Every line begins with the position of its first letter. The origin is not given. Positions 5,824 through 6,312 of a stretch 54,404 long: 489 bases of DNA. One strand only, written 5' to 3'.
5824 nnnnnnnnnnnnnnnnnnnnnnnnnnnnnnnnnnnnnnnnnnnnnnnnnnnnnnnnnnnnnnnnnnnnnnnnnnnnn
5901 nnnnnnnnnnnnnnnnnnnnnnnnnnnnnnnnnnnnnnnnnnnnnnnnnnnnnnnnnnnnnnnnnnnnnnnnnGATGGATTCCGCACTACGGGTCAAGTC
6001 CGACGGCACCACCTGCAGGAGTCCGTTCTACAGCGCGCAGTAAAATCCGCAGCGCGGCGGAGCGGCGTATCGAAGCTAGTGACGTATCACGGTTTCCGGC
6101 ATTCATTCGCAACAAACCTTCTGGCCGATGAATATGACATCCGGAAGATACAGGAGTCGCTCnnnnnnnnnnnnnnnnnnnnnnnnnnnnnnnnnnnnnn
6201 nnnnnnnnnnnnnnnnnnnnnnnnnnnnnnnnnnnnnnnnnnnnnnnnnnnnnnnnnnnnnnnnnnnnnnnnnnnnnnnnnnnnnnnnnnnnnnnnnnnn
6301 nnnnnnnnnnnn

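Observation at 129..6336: Decayed integron: truncated intI facing an array of about nine single-gene cassettes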

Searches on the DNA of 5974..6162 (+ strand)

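Call 45: search_with_rna_model(model_id=R1, sources=[L006, L031, L037, L042, L018], filters=off, max_evalue=1)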
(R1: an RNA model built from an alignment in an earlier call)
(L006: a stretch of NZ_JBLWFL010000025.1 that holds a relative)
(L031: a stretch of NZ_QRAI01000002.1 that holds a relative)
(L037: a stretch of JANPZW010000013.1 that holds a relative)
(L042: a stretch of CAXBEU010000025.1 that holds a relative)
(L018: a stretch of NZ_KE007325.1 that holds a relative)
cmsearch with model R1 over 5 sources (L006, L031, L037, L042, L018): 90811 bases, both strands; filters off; matches with E-value up to 1: 9.
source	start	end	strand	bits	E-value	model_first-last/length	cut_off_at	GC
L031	237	284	+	44.1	7.4e-10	1-52/52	no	0.58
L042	870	929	+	41.6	3.9e-09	1-52/52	no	0.55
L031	5135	5195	+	39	2.2e-08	1-52/52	no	0.59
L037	5089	5152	+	27.5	4.5e-05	4-49/52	no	0.58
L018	5820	5882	+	23.9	0.0005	5-48/52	no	0.48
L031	5667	5729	+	19.7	0.0077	6-47/52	no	0.63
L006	5288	5335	+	16.9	0.051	1-52/52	no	0.62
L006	2221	2260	+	14.5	0.25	5-48/52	no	0.6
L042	3263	3281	+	12.9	0.73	1-52/52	no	0.37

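Call 50: build_rna_model(alignment_id=A4, structure=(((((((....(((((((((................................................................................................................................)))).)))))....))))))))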
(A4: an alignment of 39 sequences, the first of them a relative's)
Model R2 built from alignment A4 (39 sequences, 169 columns); structure: as given.
model positions 80; base pairs 16; branch points 0; effective number of sequences 20.93; information 0.708 bits per position. Calibrated on 0.2 Mb of random sequence (short: E-values are rough).
structure used (alignment columns):
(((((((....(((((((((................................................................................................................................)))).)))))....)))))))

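Call 51: search_with_rna_model(model_id=R2, source=window, filters=off, max_evalue=10, show_alignments=10)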
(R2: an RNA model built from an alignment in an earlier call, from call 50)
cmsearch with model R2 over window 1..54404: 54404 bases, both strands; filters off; matches with E-value up to 10: 10.
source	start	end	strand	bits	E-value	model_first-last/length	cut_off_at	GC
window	47745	47858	-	11.5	0.71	8-73/80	no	0.58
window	5177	5277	+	11.4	0.78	1-80/80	no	0.58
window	143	199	+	10.5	1.4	1-80/80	no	0.6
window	4679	4750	+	9.8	2.3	1-80/80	no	0.68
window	41007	41071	-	9.8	2.3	7-74/80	no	0.69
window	4193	4212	+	9.6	2.6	1-80/80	no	0.35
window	15736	15762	-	8.6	4.9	1-80/80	no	0.44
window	49764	49827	+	8.2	6.7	1-80/80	no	0.48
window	6584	6615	+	8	7.3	1-80/80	no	0.53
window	6584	6615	-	7.9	7.9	1-80/80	no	0.53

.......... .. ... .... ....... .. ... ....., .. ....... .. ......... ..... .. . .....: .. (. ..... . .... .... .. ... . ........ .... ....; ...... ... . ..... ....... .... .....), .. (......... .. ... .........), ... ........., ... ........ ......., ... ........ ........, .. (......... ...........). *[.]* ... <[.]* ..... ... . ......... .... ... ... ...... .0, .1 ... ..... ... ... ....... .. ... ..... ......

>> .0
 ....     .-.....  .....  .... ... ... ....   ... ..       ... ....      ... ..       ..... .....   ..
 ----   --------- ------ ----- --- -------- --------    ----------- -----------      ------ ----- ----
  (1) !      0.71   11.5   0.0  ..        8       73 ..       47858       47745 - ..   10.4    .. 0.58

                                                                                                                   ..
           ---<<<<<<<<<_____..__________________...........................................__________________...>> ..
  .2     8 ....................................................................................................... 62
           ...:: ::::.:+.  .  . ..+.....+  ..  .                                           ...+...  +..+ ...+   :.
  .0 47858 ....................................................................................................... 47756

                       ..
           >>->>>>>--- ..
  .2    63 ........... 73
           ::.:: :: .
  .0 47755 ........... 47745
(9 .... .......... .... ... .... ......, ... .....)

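Call 52: search_with_rna_model(model_id=R2, sources=[L043, L049, L027, L034, L019, L048, L055, L063, L064, L065], filters=off, max_evalue=5)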
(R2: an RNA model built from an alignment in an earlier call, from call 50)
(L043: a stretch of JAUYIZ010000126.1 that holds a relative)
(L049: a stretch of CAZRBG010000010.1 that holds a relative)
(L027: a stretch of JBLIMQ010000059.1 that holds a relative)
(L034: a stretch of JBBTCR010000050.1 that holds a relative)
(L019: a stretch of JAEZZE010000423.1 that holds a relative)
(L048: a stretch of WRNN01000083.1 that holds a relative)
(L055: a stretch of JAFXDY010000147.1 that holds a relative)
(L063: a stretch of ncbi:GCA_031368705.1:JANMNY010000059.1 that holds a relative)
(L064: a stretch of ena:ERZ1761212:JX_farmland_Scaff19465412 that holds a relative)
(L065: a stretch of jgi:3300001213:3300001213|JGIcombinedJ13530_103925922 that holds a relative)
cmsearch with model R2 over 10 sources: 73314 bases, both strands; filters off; matches with E-value up to 5: 4.
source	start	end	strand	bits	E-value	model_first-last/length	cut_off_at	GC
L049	10817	10876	-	34.6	1.9e-07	1-80/80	no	0.58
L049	12588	12648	-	24.2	0.0002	1-80/80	no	0.64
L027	8625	8686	+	15.1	0.088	1-80/80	no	0.53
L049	1082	1181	-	9.5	3.7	1-80/80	no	0.54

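Call 56: search_with_rna_model(model_id=R2, sources=[L137, L078, L081, L111, L066, L107, L108, L099], filters=off, max_evalue=5)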
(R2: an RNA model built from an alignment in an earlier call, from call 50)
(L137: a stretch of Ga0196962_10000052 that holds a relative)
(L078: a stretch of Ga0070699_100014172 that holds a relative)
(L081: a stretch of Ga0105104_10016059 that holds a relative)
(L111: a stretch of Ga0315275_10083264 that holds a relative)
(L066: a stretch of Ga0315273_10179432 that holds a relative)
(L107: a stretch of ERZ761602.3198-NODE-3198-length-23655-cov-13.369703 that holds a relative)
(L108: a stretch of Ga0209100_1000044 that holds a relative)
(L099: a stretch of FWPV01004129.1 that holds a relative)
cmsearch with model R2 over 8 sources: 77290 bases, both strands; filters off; matches with E-value up to 5: 21.
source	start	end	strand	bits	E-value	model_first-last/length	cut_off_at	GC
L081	2970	3051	-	42.7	8.7e-10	1-80/80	no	0.66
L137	8627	8727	+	38.8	1.2e-08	1-80/80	no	0.59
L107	14240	14308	-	31.9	1.2e-06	1-80/80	no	0.67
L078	5293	5382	-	31.2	1.9e-06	1-80/80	no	0.68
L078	4682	4774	-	29.8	5.1e-06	1-80/80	no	0.7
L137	7744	7844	+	27.2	2.8e-05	1-80/80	no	0.48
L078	5901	5966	-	27.2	2.9e-05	1-80/80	no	0.71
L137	5653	5754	+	23.4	0.00037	1-80/80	no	0.49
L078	4175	4267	-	22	0.00089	1-80/80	no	0.7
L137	8219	8320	+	19.1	0.0065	1-80/80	no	0.58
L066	2713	2829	-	18.9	0.0074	1-80/80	no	0.74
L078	6466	6528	-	15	0.098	1-80/80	no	0.75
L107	15339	15405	-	14.2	0.17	1-80/80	no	0.72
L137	7236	7337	+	13.7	0.24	1-80/80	no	0.48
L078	3627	3719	-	12.7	0.48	1-80/80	no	0.75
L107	11684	11755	-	12.3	0.6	1-80/80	no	0.71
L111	2174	2338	-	12.1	0.69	1-80/80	no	0.7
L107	13770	13817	-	11.9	0.78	11-72/80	no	0.79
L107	14841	14941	-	11.8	0.86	1-80/80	no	0.66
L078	4413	4434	+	9.8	3.2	1-80/80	no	0.5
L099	1562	1606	+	9.6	3.7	12-69/80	no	0.73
